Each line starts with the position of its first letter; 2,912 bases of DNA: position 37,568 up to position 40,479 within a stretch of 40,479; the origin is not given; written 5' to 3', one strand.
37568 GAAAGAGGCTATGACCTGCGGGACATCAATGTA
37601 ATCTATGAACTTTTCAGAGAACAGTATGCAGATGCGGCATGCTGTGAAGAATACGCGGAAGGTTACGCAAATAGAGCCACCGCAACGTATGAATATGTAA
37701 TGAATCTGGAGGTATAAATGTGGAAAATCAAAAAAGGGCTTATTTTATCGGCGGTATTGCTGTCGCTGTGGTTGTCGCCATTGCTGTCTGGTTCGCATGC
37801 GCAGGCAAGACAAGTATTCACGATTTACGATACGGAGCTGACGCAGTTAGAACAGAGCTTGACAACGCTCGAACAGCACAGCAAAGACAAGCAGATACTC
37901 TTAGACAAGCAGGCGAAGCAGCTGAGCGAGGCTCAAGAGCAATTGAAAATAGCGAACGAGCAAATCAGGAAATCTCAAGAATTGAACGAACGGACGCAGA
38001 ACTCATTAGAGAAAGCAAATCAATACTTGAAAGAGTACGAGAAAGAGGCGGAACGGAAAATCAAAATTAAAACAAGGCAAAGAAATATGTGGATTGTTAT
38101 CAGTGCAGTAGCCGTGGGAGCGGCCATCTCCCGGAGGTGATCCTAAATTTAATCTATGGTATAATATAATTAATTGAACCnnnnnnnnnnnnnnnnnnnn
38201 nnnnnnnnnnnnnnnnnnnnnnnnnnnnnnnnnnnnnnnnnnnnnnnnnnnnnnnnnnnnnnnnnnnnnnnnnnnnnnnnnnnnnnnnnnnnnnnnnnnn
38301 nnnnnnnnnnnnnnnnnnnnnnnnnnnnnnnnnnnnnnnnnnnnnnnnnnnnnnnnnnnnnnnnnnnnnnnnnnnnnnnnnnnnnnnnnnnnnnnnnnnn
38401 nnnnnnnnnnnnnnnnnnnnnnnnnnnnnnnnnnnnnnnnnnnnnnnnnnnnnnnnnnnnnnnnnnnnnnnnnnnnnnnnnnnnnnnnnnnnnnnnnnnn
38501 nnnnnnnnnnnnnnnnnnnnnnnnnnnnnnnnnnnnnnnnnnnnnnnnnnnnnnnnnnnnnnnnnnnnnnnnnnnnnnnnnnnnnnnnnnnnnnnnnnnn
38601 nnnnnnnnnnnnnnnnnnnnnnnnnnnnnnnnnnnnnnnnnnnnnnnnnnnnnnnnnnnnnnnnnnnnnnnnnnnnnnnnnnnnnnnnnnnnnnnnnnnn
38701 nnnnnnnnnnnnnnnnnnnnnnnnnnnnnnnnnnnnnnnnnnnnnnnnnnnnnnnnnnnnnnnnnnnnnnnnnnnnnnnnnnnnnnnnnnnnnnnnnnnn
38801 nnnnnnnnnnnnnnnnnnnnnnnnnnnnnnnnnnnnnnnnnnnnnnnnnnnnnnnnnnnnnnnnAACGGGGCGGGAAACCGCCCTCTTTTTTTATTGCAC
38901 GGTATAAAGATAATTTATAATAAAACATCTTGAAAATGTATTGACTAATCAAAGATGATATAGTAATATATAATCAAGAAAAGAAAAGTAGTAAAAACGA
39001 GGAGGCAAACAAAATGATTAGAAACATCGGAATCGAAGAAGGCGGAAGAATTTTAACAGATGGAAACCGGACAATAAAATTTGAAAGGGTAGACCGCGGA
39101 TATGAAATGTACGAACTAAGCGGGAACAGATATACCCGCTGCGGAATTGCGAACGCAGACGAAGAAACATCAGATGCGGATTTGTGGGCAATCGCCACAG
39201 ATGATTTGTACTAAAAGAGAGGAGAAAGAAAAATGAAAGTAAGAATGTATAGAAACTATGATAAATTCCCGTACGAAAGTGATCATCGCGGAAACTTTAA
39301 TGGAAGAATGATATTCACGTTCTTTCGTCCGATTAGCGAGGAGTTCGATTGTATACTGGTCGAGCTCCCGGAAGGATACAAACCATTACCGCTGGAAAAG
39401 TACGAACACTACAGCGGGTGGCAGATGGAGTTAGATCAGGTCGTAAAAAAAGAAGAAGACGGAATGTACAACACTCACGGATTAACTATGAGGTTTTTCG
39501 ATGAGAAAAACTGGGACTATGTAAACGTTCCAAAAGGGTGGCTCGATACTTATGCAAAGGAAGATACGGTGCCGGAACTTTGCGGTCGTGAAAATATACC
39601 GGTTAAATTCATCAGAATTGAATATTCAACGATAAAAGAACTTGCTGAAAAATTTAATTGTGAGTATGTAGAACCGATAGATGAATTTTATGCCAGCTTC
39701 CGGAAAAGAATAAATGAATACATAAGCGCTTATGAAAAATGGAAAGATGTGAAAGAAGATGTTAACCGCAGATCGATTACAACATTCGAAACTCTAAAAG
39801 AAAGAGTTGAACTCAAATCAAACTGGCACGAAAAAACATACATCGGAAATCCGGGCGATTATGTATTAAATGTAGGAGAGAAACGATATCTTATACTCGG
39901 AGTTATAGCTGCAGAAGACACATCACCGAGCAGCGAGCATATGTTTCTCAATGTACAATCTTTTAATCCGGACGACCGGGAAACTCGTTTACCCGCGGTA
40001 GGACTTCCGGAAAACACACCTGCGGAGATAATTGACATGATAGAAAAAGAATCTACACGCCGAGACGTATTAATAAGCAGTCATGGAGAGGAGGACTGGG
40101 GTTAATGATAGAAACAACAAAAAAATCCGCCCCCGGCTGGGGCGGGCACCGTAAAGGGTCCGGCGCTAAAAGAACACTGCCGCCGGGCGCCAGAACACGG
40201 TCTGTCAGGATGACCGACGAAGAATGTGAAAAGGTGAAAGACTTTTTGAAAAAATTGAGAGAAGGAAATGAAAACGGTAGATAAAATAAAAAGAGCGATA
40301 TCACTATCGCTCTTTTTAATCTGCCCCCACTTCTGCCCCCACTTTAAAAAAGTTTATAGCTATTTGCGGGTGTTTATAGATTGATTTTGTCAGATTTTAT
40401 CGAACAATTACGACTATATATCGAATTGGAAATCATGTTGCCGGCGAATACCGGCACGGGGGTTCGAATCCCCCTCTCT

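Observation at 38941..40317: Autonomous three-gene cassette of unknown function next to attR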

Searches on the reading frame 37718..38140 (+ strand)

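Call 6: search_protein_families(library=pfam, proteins=[window:37718-38140:+], max_evalue=1)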
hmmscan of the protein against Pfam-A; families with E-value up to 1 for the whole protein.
window:37718-38140:+ (140 aa): 13 families
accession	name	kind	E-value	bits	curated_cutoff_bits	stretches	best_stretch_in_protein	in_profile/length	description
PF19745.5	FUT8_N_cat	-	0.0029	16.9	27.6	1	12-130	13-133/499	Alpha-(1,6)-fucosyltransferase N- and catalytic domains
PF06785.16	UPF0242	-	0.013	16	33.5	1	49-121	78-151/194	Uncharacterised protein family (UPF0242) N-terminus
PF02601.20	Exonuc_VII_L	-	0.036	14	35.9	1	28-120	151-253/315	Exonuclease VII, large subunit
PF05335.18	DUF745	-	0.075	13.2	33.3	1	46-114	62-130/183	Protein of unknown function (DUF745)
PF19782.4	DUF6267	-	0.087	12.6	27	1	28-121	197-293/376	Family of unknown function (DUF6267)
PF13779.11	DUF4175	-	0.092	11.2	27.3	1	24-106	566-633/825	Domain of unknown function (DUF4175)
PF03961.19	FapA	-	0.16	12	31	1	39-121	170-251/272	Flagellar Assembly Protein A beta solenoid domain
PF21183.3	HAT1_C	-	0.2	12.6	27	1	65-85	25-45/52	Histone acetyltransferase type B catalytic subunit, C-terminal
PF14023.12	Bestrophin-like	-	0.26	11.3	32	1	10-114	40-137/232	Bestrophin-like domain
PF09716.15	ETRAMP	-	0.27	11.7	29.1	0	91-137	27-65/81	Malarial early transcribed membrane protein (ETRAMP)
PF04678.18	MCU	-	0.6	10.6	30.8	1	32-117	6-91/177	Mitochondrial calcium uniporter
PF24862.1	SUS_EPBD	-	0.66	10.9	27.7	0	42-87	19-65/88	Sucrose synthase EPBD domain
PF01519.22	DUF16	-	0.87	10.5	40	0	38-106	33-101/104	Protein of unknown function DUF16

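Call 7: search_protein_families(library=phrogs, proteins=[window:37718-38140:+], max_evalue=1)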
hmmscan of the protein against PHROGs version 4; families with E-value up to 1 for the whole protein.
window:37718-38140:+ (140 aa): 17 families
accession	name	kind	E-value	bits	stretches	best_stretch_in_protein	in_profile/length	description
phrog_28726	-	unknown function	0.031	14.9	1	33-113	61-138/177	-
phrog_451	-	unknown function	0.036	14.1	1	39-133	6-101/461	-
phrog_18721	-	unknown function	0.05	14.8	1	61-136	70-144/146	-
phrog_20590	-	other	0.075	13.5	1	40-114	44-118/242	peptidase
phrog_14255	-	unknown function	0.092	13.8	1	31-109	66-145/167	-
phrog_13934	-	unknown function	0.16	13.2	1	41-122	130-210/217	-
phrog_4949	-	unknown function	0.17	11.9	1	35-116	163-240/447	-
phrog_1293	-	tail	0.17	10.5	1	40-126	802-891/1424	tail length tape measure protein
phrog_20634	-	unknown function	0.2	12.5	1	45-139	136-230/251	-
phrog_6631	-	unknown function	0.23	11.9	1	39-113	46-127/251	-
phrog_3413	-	unknown function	0.28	12.5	1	9-86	13-83/106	-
phrog_937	-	other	0.34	12.3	1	39-138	4-108/115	hemolysin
phrog_16384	-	unknown function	0.35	11.1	1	44-122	34-113/463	-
phrog_284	-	DNA, RNA and nucleotide metabolism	0.37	10.6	1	38-128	38-134/398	exonuclease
phrog_167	-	tail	0.52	8.9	1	26-114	125-240/1555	tail length tape measure protein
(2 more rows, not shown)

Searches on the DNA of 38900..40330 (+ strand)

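Call 11: search_dna_similar(query=window:38900-40330:+, collection=phages, mode=distant)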
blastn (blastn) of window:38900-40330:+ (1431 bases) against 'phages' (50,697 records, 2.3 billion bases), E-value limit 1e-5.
No match.

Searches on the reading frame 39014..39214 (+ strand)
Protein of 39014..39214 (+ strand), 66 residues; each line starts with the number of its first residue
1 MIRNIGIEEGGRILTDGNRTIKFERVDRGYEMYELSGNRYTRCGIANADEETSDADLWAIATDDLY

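Call 6: search_protein_families(library=pfam, proteins=[window:39014-39214:+], max_evalue=1)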
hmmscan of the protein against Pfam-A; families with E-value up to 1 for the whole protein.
window:39014-39214:+ (66 aa): 0 families

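Call 7: search_protein_families(library=phrogs, proteins=[window:39014-39214:+], max_evalue=1)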
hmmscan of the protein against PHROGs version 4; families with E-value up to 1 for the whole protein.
window:39014-39214:+ (66 aa): 0 families

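Call 8: search_protein_families(library=padloc, proteins=[window:39014-39214:+], max_evalue=1)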
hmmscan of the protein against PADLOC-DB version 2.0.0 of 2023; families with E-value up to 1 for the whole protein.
window:39014-39214:+ (66 aa): 0 families

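Call 9: search_protein_families(library=ncbifam, proteins=[window:39014-39214:+], max_evalue=1)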
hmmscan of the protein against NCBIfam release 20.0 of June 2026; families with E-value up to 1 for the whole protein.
window:39014-39214:+ (66 aa): 0 families

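Call 40: find_homologous_proteins(query=window:39014-39214:+, max_evalue=0.01)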
Query window:39014-39214:+ (66 aa): 15 proteins with E <= 0.01 among 15 candidates.
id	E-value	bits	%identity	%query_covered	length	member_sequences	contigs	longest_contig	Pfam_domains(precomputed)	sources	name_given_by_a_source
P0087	8.9e-35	135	95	100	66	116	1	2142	-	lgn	-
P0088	9.7e-33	128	89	100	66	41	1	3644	-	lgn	-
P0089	1.7e-32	128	89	100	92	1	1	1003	-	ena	-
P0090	4.4e-32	126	88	100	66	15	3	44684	-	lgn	-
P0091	5.9e-32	126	88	100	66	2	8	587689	-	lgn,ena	-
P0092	6.8e-32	126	88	100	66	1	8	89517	-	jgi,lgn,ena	-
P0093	9.7e-32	125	88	100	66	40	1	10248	-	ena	-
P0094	1.7e-31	125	86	100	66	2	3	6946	-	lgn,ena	-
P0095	3.2e-31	124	86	100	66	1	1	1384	-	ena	-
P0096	4.7e-29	117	98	86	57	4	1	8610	-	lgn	-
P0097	4.9e-27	110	93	85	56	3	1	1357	-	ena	-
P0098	2.8e-20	89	86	77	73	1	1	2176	-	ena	-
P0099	3.0e-20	89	82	85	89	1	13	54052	-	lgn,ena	-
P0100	8.7e-14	69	61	100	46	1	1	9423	-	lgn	-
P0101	8.9e-10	56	94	47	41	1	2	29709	-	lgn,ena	-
